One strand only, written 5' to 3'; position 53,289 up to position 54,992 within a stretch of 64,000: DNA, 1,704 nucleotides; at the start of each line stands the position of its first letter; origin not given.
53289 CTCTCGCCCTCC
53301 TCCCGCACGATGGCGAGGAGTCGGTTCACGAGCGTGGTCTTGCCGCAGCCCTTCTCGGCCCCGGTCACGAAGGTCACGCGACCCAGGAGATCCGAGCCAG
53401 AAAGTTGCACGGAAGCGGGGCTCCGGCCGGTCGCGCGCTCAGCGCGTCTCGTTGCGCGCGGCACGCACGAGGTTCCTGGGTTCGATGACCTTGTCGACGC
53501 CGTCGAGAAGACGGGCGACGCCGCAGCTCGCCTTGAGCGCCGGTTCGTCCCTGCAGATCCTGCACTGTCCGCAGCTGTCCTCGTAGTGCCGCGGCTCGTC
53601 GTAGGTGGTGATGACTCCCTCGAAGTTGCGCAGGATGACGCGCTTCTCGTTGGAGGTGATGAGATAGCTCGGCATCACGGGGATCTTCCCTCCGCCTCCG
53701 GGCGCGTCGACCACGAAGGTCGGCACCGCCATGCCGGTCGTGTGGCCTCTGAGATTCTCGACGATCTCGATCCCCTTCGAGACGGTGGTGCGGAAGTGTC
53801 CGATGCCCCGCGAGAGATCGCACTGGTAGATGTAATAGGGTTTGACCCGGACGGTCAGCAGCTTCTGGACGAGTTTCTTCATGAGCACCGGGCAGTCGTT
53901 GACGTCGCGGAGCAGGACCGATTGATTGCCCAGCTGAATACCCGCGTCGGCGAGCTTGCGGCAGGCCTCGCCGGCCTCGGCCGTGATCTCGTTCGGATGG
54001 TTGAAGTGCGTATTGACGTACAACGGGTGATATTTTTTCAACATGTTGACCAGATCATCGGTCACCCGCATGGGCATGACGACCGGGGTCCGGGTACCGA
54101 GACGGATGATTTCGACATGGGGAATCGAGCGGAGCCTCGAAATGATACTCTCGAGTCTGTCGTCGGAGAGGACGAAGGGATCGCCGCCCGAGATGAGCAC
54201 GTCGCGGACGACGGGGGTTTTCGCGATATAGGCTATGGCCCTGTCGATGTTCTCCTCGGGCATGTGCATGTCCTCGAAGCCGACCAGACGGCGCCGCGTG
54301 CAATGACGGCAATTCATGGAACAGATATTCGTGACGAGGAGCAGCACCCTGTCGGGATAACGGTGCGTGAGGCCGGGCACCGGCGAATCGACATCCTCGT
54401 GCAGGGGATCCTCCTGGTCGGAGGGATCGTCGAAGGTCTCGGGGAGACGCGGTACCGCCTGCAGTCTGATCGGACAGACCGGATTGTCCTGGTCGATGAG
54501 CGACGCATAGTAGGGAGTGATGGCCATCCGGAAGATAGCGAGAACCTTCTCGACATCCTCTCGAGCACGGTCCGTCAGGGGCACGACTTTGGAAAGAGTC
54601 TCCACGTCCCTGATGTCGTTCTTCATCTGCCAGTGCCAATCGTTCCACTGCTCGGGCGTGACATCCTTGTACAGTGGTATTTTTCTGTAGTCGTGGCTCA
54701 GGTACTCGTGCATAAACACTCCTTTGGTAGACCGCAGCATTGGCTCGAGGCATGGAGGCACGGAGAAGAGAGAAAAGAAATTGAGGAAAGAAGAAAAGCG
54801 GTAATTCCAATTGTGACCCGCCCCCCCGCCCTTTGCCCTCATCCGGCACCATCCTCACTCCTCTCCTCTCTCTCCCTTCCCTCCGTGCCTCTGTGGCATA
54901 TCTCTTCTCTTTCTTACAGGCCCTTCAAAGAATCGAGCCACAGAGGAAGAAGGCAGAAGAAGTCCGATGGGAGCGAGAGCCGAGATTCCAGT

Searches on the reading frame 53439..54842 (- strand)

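Call 7: search_protein_families(library=pfam, proteins=[window:53439-54842:-])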
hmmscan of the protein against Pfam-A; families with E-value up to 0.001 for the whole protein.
window:53439-54842:- (467 aa): 3 families
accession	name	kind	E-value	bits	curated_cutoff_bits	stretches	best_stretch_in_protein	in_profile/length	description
PF12544.13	LAM_C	-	1.1e-36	126.2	26.7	1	361-465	1-108/127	Lysine-2,3-aminomutase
PF04055.27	Radical_SAM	-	4.9e-14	53.3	29.5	1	169-317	2-157/166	Radical SAM superfamily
PF13353.11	Fer4_12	-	5.5e-06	27.1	22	1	166-239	8-79/137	4Fe-4S single cluster domain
